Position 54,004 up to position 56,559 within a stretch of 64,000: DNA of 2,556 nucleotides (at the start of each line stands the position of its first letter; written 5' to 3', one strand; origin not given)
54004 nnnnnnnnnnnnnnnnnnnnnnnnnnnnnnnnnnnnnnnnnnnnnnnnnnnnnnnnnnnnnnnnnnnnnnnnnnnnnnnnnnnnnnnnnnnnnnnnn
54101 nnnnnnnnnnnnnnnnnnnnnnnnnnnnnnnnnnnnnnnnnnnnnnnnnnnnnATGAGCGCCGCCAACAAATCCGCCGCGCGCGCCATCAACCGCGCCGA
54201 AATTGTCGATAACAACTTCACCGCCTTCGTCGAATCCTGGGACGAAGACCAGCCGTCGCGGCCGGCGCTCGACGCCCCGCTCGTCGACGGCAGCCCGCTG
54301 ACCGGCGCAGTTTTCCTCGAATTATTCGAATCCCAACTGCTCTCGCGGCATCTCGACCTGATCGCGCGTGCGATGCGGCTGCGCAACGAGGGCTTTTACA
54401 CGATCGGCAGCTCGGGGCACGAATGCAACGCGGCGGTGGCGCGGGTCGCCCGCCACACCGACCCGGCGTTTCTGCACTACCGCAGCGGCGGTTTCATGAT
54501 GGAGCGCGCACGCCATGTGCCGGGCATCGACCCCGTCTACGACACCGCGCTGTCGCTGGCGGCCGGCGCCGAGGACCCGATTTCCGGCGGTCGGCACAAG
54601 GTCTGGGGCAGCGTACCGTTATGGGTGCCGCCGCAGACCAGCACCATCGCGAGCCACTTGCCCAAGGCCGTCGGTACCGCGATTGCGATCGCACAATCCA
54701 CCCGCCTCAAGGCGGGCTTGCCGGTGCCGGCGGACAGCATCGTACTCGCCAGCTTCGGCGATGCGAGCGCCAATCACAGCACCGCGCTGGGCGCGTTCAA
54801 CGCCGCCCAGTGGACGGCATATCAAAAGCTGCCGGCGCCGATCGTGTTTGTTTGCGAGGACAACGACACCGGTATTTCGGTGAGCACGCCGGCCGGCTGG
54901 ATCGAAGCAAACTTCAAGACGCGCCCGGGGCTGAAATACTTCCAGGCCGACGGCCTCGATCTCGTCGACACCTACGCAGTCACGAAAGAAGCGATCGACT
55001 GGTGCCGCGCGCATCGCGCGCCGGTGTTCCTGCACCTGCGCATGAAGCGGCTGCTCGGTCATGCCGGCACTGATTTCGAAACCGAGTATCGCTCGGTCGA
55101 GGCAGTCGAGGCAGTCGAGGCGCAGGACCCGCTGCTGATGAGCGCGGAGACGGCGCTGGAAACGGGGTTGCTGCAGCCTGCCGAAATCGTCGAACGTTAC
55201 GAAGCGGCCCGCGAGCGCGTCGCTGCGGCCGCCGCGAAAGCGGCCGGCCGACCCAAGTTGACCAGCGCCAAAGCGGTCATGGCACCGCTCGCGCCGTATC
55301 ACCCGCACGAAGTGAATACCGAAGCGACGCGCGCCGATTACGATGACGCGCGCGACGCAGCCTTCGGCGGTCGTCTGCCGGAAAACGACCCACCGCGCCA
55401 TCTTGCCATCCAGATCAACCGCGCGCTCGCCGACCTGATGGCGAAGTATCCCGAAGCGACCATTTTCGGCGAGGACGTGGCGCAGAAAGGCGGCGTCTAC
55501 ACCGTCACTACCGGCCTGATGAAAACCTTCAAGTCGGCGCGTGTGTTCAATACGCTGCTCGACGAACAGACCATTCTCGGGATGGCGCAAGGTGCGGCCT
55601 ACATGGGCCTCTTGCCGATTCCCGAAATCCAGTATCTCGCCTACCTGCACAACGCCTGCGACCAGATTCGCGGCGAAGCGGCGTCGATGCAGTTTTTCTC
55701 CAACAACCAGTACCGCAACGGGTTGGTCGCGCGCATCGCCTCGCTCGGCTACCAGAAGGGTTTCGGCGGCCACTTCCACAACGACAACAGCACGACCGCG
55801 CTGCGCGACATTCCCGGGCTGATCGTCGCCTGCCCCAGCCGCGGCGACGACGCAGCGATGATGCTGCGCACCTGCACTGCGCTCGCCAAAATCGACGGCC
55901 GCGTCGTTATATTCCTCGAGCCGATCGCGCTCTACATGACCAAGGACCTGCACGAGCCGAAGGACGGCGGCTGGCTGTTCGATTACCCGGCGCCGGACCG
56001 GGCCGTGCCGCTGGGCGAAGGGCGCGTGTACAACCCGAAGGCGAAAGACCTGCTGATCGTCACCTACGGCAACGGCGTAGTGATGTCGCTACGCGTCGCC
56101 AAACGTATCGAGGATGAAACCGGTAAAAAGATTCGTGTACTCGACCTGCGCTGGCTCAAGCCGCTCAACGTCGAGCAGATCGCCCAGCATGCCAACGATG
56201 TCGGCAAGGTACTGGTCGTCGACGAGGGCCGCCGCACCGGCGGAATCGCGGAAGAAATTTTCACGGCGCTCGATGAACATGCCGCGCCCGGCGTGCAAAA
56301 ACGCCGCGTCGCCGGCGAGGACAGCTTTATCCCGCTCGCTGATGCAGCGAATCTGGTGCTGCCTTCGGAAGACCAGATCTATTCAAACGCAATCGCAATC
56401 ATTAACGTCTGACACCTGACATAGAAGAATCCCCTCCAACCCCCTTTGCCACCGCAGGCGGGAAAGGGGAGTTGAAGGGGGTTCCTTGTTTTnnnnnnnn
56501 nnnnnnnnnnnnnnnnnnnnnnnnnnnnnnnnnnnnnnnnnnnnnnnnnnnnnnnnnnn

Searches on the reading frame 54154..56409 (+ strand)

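Call 71: search_protein_families(library=pfam, proteins=[window:54154-56409:+], max_evalue=0.00001)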
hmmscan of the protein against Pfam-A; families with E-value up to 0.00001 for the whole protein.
window:54154-56409:+ (752 aa): 3 families
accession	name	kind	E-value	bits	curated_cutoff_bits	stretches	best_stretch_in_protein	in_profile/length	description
PF00676.26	E1_dh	-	2.3e-24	86.4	22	1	77-369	21-297/300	Dehydrogenase E1 component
PF02779.29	Transket_pyr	-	1.2e-20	74.3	27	1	421-588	9-167/174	Transketolase, pyrimidine binding domain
PF02780.25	Transketolase_C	-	2.6e-19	69.8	25.9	1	629-730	8-109/124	Transketolase, C-terminal domain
